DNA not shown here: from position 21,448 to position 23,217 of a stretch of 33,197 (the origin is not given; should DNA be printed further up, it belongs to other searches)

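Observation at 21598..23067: Unclassified 489-aa GT-B-like protein embedded in the nonulosonate operon: candidate new legionaminic-acid transferase family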

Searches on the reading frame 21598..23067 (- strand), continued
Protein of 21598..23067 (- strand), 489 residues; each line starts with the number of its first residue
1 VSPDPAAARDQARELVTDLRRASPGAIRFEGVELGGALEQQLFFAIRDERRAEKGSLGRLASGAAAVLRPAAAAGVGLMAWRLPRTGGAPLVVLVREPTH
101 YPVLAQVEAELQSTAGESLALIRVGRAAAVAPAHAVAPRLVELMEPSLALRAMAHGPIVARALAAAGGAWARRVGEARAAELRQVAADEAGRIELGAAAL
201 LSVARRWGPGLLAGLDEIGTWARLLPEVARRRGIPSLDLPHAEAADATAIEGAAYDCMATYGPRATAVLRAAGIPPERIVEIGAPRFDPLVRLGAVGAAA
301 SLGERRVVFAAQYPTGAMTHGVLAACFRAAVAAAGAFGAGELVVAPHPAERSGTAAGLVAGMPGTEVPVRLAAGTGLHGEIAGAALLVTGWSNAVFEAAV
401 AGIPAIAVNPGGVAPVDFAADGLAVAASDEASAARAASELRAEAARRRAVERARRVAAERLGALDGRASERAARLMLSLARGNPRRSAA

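Call 32: fold_search(model_id=the predicted structure, library=pdb)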
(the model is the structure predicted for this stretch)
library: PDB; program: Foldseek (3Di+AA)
matches with E <= 10: 968; with E <= 0.001: 176
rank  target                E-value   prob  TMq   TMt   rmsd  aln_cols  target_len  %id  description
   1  1v4v_A                3.7e-10  1.00  0.51  0.64   7.9       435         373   14  Crystal Structure Of UDP-N-Acetylglucosamine 2-Epimerase From Thermus Thermophilus HB8 (released 2003-12-02)
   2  3dzc_A                9.5e-09  1.00  0.48  0.61   7.5       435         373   12  2.35 Angstrom resolution structure of WecB (VC0917), a UDP-N-acetylglucosamine 2-epimerase from Vibrio cholerae. (released 2008-08-12)
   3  1v4v_B                1.5e-08  1.00  0.51  0.65   8.5       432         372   14  Crystal Structure Of UDP-N-Acetylglucosamine 2-Epimerase From Thermus Thermophilus HB8 (released 2003-12-02)
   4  4wyi                  3.7e-08  1.00  0.47  0.65   5.9       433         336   12  The crystal structure of Arabidopsis thaliana galactolipid synthase, MGD1 (apo-form) (released 2016-02-17)
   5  7vza_B                6.6e-08  1.00  0.48  0.62   7.2       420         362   14  The crystal structure of Non-hydrolyzing UDPGlcNAc 2-epimerase in complex with UDP (released 2022-11-16)
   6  9cm8_A                7.3e-08  1.00  0.50  0.64   6.6       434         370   15  UDP-GlcNAc 2-epimerase MnaA of Paenibacillus alvei (released 2024-10-02)
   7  7vz6_F                7.3e-08  1.00  0.48  0.61   7.5       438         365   15  The crystal structure of Non-hydrolyzing UDPGlcNAc 2-epimerase in complex with UDP-glucose (released 2022-11-16)
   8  7vz6_A                7.3e-08  1.00  0.47  0.60   7.4       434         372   14  The crystal structure of Non-hydrolyzing UDPGlcNAc 2-epimerase in complex with UDP-glucose (released 2022-11-16)
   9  7vz6_G                8.4e-08  1.00  0.47  0.61   6.8       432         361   14  The crystal structure of Non-hydrolyzing UDPGlcNAc 2-epimerase in complex with UDP-glucose (released 2022-11-16)
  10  4zht_B                9.3e-08  1.00  0.38  0.47   8.5       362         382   14  Crystal structure of UDP-GlcNAc 2-epimerase (released 2016-06-01)
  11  7vz6_E                1.0e-07  1.00  0.47  0.60   7.0       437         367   14  The crystal structure of Non-hydrolyzing UDPGlcNAc 2-epimerase in complex with UDP-glucose (released 2022-11-16)
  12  3ot5_A                1.1e-07  1.00  0.51  0.65   6.7       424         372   13  2.2 Angstrom Resolution Crystal Structure of putative UDP-N-acetylglucosamine 2-epimerase from Listeria monocytogenes (released 2010-09-22)
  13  6vlb_B                1.1e-07  1.00  0.50  0.64   7.0       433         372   10  Crystal structure of ligand-free UDP-GlcNAc 2-epimerase from Neisseria meningitidis (released 2020-11-11)
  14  4zht_C                1.1e-07  1.00  0.39  0.48   8.3       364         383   14  Crystal structure of UDP-GlcNAc 2-epimerase (released 2016-06-01)
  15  7vz6_H                1.2e-07  1.00  0.48  0.61   6.8       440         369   14  The crystal structure of Non-hydrolyzing UDPGlcNAc 2-epimerase in complex with UDP-glucose (released 2022-11-16)
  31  8va1_D                2.2e-07  1.00  0.46  0.42   8.1       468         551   11  S. aureus TarL H300N in complex with CDP-ribitol (single tetramer) (released 2024-04-03)
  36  8sxw_C                3.0e-07  1.00  0.48  0.62  10.3       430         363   15  X-ray crystal structure of UDP- 2,3-diacetamido-2,3-dideoxy-glucuronic acid-2-epimerase from Thermus thermophilus stra (released 2023-09-13)
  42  8sxw_A                4.2e-07  1.00  0.49  0.64   9.9       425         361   16  X-ray crystal structure of UDP- 2,3-diacetamido-2,3-dideoxy-glucuronic acid-2-epimerase from Thermus thermophilus stra (released 2023-09-13)
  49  5xvs_B                8.2e-07  1.00  0.42  0.54   9.1       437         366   12  Crystal structure of UDP-GlcNAc 2-epimerase NeuC complexed with UDP (released 2018-04-11)
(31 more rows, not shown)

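Call 44: find_related_loci(query=A1, collection=genome_contigs, flank=10000)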
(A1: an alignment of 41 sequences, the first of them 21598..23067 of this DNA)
Query A1 (489 aa) in genome_contigs; peptide patterns used: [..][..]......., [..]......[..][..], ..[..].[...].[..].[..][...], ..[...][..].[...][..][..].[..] (x = any residue, [..] = any of these).
122 stretches matched a pattern; 19 encode a relative of the query (tblastn E <= 1e-3); 19 distinct loci.
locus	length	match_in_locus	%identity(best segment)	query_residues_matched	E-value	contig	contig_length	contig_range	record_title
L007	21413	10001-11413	55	5-480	6e-123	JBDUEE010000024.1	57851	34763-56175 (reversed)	MAG: Chloroflexota bacterium isolate cluster4_bin.88 NODE_429_length_57851_cov_7.368088, whole genome shotgun sequence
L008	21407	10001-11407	51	2-483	3e-98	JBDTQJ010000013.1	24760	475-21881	MAG: Chloroflexota bacterium isolate cluster3_bin.219 NODE_6495_length_24760_cov_9.321959, whole genome shotgun sequence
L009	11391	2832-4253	45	5-480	1e-97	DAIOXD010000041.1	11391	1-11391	MAG TPA_asm: Candidatus Limnocylindrales bacterium isolate CTOTU41422 NODE_3759_length_11391_cov_7.486503, whole genome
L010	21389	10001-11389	49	7-480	3e-96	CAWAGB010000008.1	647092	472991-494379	MAG: uncultured Chloroflexia bacterium isolate MFD02581.bin.1.187 genome assembly, contig: contig_80394, whole genome sh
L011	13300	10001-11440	45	15-481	6e-93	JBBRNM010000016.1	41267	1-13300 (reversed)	MAG: Candidatus Limnocylindrales bacterium isolate La1_metabat2.164 LA1C_B2.164_k141_2707775L_41267_cov_40.6672, whole g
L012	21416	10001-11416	50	4-485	6e-90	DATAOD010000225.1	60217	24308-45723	MAG TPA_asm: Candidatus Limnocylindria bacterium isolate SMAG_U7036 k141_6725203, whole genome shotgun sequence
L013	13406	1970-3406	46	5-480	2e-88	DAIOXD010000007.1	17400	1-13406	MAG TPA_asm: Candidatus Limnocylindrales bacterium isolate CTOTU41422 NODE_2014_length_17400_cov_6.079792, whole genome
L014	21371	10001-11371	47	8-483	3e-86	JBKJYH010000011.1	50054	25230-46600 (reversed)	MAG: Candidatus Limnocylindria bacterium isolate swi_bin.200 k127_654518, whole genome shotgun sequence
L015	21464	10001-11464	44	5-488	4e-81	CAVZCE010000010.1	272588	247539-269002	MAG: uncultured Chloroflexia bacterium isolate MFD01721.bin.1.54 genome assembly, contig: contig_36425, whole genome sho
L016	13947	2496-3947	43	15-483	8e-74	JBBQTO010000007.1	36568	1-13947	MAG: Candidatus Limnocylindrales bacterium isolate Co_metawrap_1847 Cmw_1847_k141_13682505_length_36568_cov_16.9982, who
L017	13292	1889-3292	41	1-477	2e-65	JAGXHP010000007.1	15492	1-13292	MAG: Chloroflexota bacterium isolate LH_M65 k141_49561, whole genome shotgun sequence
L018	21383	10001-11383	48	5-462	8e-85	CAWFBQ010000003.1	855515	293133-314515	MAG: uncultured Chloroflexia bacterium isolate MFD02416.bin.1.124 genome assembly, contig: contig_25880, whole genome sh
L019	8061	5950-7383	38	2-482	2e-53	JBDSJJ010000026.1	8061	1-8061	MAG: Candidatus Limnocylindria bacterium isolate cluster1_bin.32 k127_3757724, whole genome shotgun sequence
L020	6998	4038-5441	41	4-479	1e-52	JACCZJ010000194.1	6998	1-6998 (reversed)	MAG: Nocardioidaceae bacterium isolate MGR_bin227 SD2897-2912_k127_6200759, whole genome shotgun sequence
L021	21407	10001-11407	39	12-485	4e-51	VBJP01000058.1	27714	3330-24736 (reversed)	MAG: Chloroflexi bacterium isolate CF_159 14_1009_16_40cm_scaffold_16696, whole genome shotgun sequence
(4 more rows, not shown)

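Call 47: find_homologous_proteins(query=A2, max_evalue=0.00001)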
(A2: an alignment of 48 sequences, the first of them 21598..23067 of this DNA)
Query A2 (48 sequences) (489 aa, profile of the alignment): 95 proteins with E <= 0.00001 among 8000 candidates.
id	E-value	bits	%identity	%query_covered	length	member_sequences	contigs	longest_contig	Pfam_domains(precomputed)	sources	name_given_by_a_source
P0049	1.3e-100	356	51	99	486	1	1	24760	-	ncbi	ncbi:MAG: hypothetical protein ABI622_02140 [Chloroflexota bacterium]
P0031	1.8e-100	356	53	95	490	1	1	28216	-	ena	-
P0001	4.0e-100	354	100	100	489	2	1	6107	-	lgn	-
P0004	1.1e-99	353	71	100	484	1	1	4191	-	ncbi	-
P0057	1.6e-99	353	49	97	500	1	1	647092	-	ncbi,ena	-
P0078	1.9e-98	349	45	99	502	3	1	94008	-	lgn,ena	-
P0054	5.3e-98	347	49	96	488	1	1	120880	-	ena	-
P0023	1.0e-96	343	54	96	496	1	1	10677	-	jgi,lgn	jgi:hypothetical protein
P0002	1.1e-96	343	74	100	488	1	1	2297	-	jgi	jgi:hypothetical protein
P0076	6.3e-96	341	47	94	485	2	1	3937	-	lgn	-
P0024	5.0e-95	338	55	97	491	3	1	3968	-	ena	-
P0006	7.8e-95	337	68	95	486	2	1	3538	-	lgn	-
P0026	1.3e-94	336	54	96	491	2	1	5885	-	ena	-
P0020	5.0e-93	331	55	97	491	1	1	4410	-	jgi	jgi:hypothetical protein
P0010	9.0e-93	330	63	99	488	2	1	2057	-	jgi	jgi:hypothetical protein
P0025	2.0e-82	296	55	97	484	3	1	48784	-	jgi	jgi:hypothetical protein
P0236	2.5e-29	121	29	31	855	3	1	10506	-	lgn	-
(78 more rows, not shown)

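Call 48: search_protein_families(library=ncbifam, alignment_id=A1, max_evalue=0.01)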
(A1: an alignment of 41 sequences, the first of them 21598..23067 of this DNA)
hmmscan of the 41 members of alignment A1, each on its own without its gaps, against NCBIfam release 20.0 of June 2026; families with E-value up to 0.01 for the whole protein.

A. member 1, window:21598-23067:- (489 aa): 2 families
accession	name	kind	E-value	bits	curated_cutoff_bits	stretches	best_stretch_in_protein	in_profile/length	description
TIGR04396.2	surf_polysacc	subfamily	0.0011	18.3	125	0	337-485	221-368/427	surface carbohydrate biosynthesis protein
TIGR03088.1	stp2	hypoth_equivalog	0.0023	17.1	409.05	1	389-461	283-357/374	TIGR03088 family PEP-CTERM/XrtA system glycosyltransferase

B. families by the number of members that match (of 41 scanned): 5 families
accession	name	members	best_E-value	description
TIGR04326.1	O_ant_LIC13510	28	1.1e-07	TIGR04326 family surface carbohydrate biosynthesis protein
TIGR04396.2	surf_polysacc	14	1e-10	surface carbohydrate biosynthesis protein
NF046086.1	BFO_1060_trans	6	5.8e-08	BFO_1060 family glycosyltransferase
TIGR03088.1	stp2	3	0.0023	TIGR03088 family PEP-CTERM/XrtA system glycosyltransferase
TIGR01426.2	MGT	1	0.002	macrolide family glycosyltransferase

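Call 53: find_encoding_contigs(protein=P0190, flank=10000, max_places=2)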
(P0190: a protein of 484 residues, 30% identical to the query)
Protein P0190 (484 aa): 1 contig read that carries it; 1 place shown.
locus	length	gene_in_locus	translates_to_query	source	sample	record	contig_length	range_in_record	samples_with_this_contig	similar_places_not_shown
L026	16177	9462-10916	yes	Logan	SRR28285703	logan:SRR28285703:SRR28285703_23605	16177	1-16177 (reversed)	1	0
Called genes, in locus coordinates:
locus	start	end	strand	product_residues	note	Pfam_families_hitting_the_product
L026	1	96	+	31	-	?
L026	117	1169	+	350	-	PF00571:CBS (weak), PF00483:NTP_transferase, PF12804:NTP_transf_3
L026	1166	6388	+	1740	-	-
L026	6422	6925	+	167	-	PF14602:Hexapep_2 (faint), PF00132:Hexapep (weak)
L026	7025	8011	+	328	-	PF01073:3Beta_HSD, PF01370:Epimerase, PF02719:Polysacc_synt_2, PF04321:RmlD_sub_bind, PF05368:NmrA, PF07993:NAD_binding_4, PF16363:GDP_Man_Dehyd, PF13460:NAD_binding_10, +1 more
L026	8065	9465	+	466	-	PF01943:Polysacc_synt, PF13440:Polysacc_synt_3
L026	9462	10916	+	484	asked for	PF02350:Epimerase_2, PF04464:Glyphos_transf (weak)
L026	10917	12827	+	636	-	-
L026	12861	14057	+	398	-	PF13439:Glyco_transf_4, PF20706:GT4-conflict, PF00534:Glycos_transf_1, PF13692:Glyco_trans_1_4, PF13524:Glyco_trans_1_2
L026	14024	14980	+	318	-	PF06662:C5-epim_C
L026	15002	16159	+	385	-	PF13439:Glyco_transf_4, PF13579:Glyco_trans_4_4, PF00534:Glycos_transf_1, PF13692:Glyco_trans_1_4, PF13524:Glyco_trans_1_2 (weak)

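Call 54: find_encoding_contigs(protein=P0236, flank=10000, max_places=2)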
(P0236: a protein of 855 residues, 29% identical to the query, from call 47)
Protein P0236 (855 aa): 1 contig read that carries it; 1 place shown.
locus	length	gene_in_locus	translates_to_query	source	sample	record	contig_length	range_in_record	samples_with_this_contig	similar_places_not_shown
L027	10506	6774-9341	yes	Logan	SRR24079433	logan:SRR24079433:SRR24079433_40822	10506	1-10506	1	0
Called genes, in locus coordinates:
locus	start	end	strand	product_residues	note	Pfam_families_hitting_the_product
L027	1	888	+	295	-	?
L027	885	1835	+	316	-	PF01408:GFO_IDH_MocA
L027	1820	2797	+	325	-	PF01408:GFO_IDH_MocA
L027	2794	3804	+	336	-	PF00106:adh_short, PF01073:3Beta_HSD, PF01370:Epimerase, PF02719:Polysacc_synt_2, PF04321:RmlD_sub_bind, PF07993:NAD_binding_4, PF16363:GDP_Man_Dehyd, PF13460:NAD_binding_10, +1 more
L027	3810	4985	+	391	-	PF01041:DegT_DnrJ_EryC1, PF00155:Aminotran_1_2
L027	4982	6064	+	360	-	PF13472:Lipase_GDSL_2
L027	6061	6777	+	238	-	PF02348:CTP_transf_3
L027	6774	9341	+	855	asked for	-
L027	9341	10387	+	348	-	PF03102:NeuB, PF08666:SAF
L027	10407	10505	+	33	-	?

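Call 55: find_encoding_contigs(protein=P0176, flank=10000, max_places=2)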
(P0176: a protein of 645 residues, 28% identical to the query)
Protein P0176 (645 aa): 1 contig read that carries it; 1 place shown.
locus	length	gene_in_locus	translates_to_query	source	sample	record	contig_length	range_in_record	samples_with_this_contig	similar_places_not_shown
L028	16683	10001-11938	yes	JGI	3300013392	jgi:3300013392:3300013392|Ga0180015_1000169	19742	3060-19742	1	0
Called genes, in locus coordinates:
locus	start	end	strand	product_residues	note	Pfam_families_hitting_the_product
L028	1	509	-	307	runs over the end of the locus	PF13506:Glyco_transf_21 (weak), PF00535:Glycos_transf_2, PF10111:Glyco_tranf_2_2, PF13641:Glyco_tranf_2_3, PF13632:Glyco_trans_2_3 (weak)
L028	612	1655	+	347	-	PF01380:SIS (weak), PF10432:bact-PGI_C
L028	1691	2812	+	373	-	PF13439:Glyco_transf_4, PF13579:Glyco_trans_4_4, PF20706:GT4-conflict, PF00534:Glycos_transf_1, PF13692:Glyco_trans_1_4, PF13524:Glyco_trans_1_2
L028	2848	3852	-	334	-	PF05368:NmrA (faint), PF01073:3Beta_HSD, PF01370:Epimerase, PF02719:Polysacc_synt_2, PF04321:RmlD_sub_bind, PF07993:NAD_binding_4, PF16363:GDP_Man_Dehyd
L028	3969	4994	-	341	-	PF13439:Glyco_transf_4, PF13579:Glyco_trans_4_4, PF20706:GT4-conflict, PF00534:Glycos_transf_1, PF13692:Glyco_trans_1_4, PF13524:Glyco_trans_1_2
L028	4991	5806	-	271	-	PF00535:Glycos_transf_2, PF10111:Glyco_tranf_2_2 (faint), PF13641:Glyco_tranf_2_3, PF13632:Glyco_trans_2_3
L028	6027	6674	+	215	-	PF03848:TehB (weak), PF13489:Methyltransf_23, PF01209:Ubie_methyltran, PF07021:MetW, PF08241:Methyltransf_11, PF08242:Methyltransf_12, PF13649:Methyltransf_25, PF13847:Methyltransf_31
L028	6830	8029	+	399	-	PF13439:Glyco_transf_4, PF13524:Glyco_trans_1_2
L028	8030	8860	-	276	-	PF05401:NodS (weak), PF13489:Methyltransf_23, PF02353:CMAS (weak), PF07021:MetW, PF13847:Methyltransf_31, PF08241:Methyltransf_11, PF08242:Methyltransf_12, PF13649:Methyltransf_25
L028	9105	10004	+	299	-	PF13489:Methyltransf_23, PF13847:Methyltransf_31 (weak), PF08241:Methyltransf_11, PF08242:Methyltransf_12 (weak), PF13649:Methyltransf_25 (weak)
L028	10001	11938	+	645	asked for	PF02350:Epimerase_2, PF04464:Glyphos_transf, PF05159:Capsule_synth (weak), PF00534:Glycos_transf_1, PF13692:Glyco_trans_1_4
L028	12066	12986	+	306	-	PF03706:LPG_synthase_TM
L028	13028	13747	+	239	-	PF00535:Glycos_transf_2, PF10111:Glyco_tranf_2_2 (weak), PF13641:Glyco_tranf_2_3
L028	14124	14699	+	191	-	PF08241:Methyltransf_11, PF13489:Methyltransf_23, PF13649:Methyltransf_25 (weak), PF13847:Methyltransf_31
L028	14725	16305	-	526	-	PF13231:PMT_2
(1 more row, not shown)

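Call 56: find_encoding_contigs(protein=P0179, flank=10000, max_places=2)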
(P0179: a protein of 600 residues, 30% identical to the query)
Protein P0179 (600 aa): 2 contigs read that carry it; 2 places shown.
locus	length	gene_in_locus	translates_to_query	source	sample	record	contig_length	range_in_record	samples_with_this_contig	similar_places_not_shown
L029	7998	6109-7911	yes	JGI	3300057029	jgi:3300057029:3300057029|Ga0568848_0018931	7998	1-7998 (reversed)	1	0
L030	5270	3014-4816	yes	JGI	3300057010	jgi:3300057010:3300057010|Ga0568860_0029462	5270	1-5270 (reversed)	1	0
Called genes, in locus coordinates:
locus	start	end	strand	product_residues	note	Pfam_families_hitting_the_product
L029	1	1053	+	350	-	?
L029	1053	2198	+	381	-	PF02350:Epimerase_2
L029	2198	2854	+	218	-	PF17836:PglD_N, PF25087:GMPPB_C (faint), PF25084:LbH_EIF2B (faint), PF00132:Hexapep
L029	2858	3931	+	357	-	PF00571:CBS (weak), PF00483:NTP_transferase, PF12804:NTP_transf_3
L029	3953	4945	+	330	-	PF01073:3Beta_HSD, PF01370:Epimerase, PF02719:Polysacc_synt_2, PF04321:RmlD_sub_bind, PF05368:NmrA (weak), PF07993:NAD_binding_4 (faint), PF16363:GDP_Man_Dehyd, PF13460:NAD_binding_10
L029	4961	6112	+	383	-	PF01041:DegT_DnrJ_EryC1, PF00155:Aminotran_1_2 (weak)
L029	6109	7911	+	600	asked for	PF02350:Epimerase_2, PF04464:Glyphos_transf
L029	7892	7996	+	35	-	?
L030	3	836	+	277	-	?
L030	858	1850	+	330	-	PF01073:3Beta_HSD, PF01370:Epimerase, PF02719:Polysacc_synt_2, PF04321:RmlD_sub_bind, PF05368:NmrA (weak), PF07993:NAD_binding_4 (faint), PF16363:GDP_Man_Dehyd, PF13460:NAD_binding_10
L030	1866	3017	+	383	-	PF01041:DegT_DnrJ_EryC1, PF00155:Aminotran_1_2 (weak)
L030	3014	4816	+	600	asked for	PF02350:Epimerase_2, PF04464:Glyphos_transf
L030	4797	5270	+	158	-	?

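Call 57: find_encoding_contigs(protein=P0200, flank=10000, max_places=2)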
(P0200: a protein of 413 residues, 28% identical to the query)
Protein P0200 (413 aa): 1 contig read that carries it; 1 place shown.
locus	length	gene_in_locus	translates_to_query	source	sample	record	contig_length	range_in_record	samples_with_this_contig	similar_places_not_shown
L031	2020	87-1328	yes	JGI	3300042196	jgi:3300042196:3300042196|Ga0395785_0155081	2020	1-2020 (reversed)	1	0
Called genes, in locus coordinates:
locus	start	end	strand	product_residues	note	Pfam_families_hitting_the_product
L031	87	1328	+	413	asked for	PF02350:Epimerase_2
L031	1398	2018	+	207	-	?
